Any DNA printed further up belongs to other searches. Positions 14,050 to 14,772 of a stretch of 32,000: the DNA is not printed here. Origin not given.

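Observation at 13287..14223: Near-perfect 191-bp tandem array (4.9 copies) rich in GGCGGA(A/T)AA motifs, wedged between an IS end and a GxxExxY gene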

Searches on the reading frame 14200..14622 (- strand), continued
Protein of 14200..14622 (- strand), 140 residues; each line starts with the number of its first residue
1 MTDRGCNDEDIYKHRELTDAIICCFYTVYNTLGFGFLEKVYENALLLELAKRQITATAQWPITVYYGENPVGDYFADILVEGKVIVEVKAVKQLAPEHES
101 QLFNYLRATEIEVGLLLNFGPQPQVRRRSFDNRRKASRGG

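Call 111: search_dna_similar(query=L091:1201-1569:+, collection=plasmids, mode=protein, max_evalue=0.00001, max_rows=12)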
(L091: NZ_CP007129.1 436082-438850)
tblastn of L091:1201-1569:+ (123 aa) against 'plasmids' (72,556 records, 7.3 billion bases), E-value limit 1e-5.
Records with a match: 7; places in all: 8; records where one place covers at least 80% of the query: 7.
Best place of each record, by identity: >=99% 1; <60% 6.
By first word of the organism name: Gemmatirosa 1; Fusobacteria 1; Bacteroides 1; Treponema 1; Persicobacter 1; Sphingomonas 1; Prevotella 1.
By predicted mobility (MOB-suite, as given by PLSDB): non-mobilizable 7.
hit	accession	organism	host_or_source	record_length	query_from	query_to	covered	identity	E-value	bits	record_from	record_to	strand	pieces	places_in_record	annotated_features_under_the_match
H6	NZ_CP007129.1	Gemmatirosa kalamazoonensis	-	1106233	1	123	100%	100.0%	1e-74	246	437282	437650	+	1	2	record has no annotation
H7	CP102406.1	Fusobacteria bacterium ZRK30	pure culture,cold seep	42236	2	115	93%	45.6%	2e-24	103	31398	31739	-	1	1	GxxExxY protein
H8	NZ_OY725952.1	Bacteroides finegoldii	-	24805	1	111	90%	38.1%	5e-15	77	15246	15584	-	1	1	GxxExxY protein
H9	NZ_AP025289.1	Treponema saccharophilum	-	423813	4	106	84%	40.4%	4e-13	71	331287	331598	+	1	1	GxxExxY protein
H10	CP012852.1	Persicobacter sp. JZB09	cell culture,soil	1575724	1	106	86%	38.7%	2e-15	77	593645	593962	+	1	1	none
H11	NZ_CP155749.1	Sphingomonas parapaucimobilis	Chinese cabbage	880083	3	106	85%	37.1%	6e-12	68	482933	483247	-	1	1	GxxExxY protein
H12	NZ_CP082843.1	Prevotella nigrescens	-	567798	7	109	84%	31.7%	1e-8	59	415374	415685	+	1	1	GxxExxY protein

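Call 115: get_annotated_region(hit=H8, flank=500)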
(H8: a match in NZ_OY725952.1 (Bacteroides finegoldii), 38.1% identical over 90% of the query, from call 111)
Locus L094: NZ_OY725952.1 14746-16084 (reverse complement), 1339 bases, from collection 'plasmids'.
description: Bacteroides finegoldii strain Bacteroides finegoldii TSDC17.2-1.1 plasmid 50, complete sequence
organism: Bacteroides finegoldii (NCBI taxid 338188)
taxonomy: Bacteria; Bacteroidota; Bacteroidia; Bacteroidales; Bacteroidaceae; Bacteroides; Bacteroides finegoldii
host: -; source: -; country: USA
typing (MOB-suite, as given by PLSDB): non-mobilizable
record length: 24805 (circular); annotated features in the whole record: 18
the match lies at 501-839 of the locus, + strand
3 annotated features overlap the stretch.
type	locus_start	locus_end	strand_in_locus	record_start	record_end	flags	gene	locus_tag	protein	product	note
CDS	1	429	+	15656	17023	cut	radA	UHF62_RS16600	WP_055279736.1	DNA repair protein RadA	GO:0006281 - DNA repair [Evidence IEA]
CDS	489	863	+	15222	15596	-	-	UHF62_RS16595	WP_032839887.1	GxxExxY protein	-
CDS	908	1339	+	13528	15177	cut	-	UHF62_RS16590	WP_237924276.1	FAD-dependent protein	-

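Call 116: get_annotated_region(hit=H9, flank=500)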
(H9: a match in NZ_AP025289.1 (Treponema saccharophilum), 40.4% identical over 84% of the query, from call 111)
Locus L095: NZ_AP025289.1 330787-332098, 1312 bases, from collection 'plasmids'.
description: Treponema saccharophilum strain JCM 32279 plasmid pTS1, complete sequence
organism: Treponema saccharophilum (NCBI taxid 165)
taxonomy: Bacteria; Spirochaetota; Spirochaetia; Spirochaetales; Treponemataceae; Treponema; Treponema saccharophilum
host: -; source: -; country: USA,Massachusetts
typing (MOB-suite, as given by PLSDB): non-mobilizable
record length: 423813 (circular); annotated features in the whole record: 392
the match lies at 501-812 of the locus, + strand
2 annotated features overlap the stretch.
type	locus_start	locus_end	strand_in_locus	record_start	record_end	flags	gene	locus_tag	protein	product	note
CDS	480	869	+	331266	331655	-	-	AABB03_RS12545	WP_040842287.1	GxxExxY protein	-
CDS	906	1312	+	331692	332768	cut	-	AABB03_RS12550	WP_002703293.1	Fic family protein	-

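Call 117: get_annotated_region(hit=H11, flank=500)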
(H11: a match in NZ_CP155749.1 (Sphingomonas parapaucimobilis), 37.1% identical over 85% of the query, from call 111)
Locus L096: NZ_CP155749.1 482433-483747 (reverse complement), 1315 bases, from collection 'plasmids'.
description: Sphingomonas parapaucimobilis strain YK209 plasmid unnamed1, complete sequence
organism: Sphingomonas parapaucimobilis (NCBI taxid 28213)
taxonomy: Bacteria; Pseudomonadota; Alphaproteobacteria; Sphingomonadales; Sphingomonadaceae; Sphingomonas; Sphingomonas parapaucimobilis
host: -; source: Chinese cabbage; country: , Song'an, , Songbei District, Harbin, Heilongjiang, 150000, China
typing (MOB-suite, as given by PLSDB): non-mobilizable
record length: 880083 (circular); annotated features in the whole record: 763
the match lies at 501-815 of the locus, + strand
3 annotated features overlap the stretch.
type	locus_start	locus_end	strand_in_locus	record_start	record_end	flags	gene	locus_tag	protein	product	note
CDS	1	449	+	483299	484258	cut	fabD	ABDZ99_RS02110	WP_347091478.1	ACP S-malonyltransferase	GO:0006633 - fatty acid biosynthetic process [Evidence IEA]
CDS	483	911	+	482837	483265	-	-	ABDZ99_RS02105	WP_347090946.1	GxxExxY protein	-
CDS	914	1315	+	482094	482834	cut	fabG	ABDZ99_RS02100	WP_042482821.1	3-oxoacyl-[acyl-carrier-protein] reductase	GO:0006633 - fatty acid biosynthetic process [Evidence IEA]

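Call 118: get_annotated_region(hit=H12, flank=500)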
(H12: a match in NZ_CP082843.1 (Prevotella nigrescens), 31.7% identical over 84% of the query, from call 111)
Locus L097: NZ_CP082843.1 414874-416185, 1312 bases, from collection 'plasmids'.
description: Prevotella nigrescens strain FDAARGOS_1486 plasmid unnamed, complete sequence
organism: Prevotella nigrescens (NCBI taxid 28133)
taxonomy: Bacteria; Bacteroidota; Bacteroidia; Bacteroidales; Prevotellaceae; Prevotella; Prevotella nigrescens
host: -; source: -; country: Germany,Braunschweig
typing (MOB-suite, as given by PLSDB): non-mobilizable; mating-pair formation MPF_T
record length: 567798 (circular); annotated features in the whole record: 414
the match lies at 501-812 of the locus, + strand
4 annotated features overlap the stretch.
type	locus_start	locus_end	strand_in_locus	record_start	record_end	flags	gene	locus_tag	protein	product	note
CDS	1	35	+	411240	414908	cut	-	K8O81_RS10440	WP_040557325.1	hypothetical protein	-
CDS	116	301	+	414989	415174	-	-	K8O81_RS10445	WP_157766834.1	hypothetical protein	-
CDS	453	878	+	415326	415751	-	-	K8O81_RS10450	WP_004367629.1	GxxExxY protein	-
CDS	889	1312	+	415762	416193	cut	-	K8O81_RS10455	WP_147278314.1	hypothetical protein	-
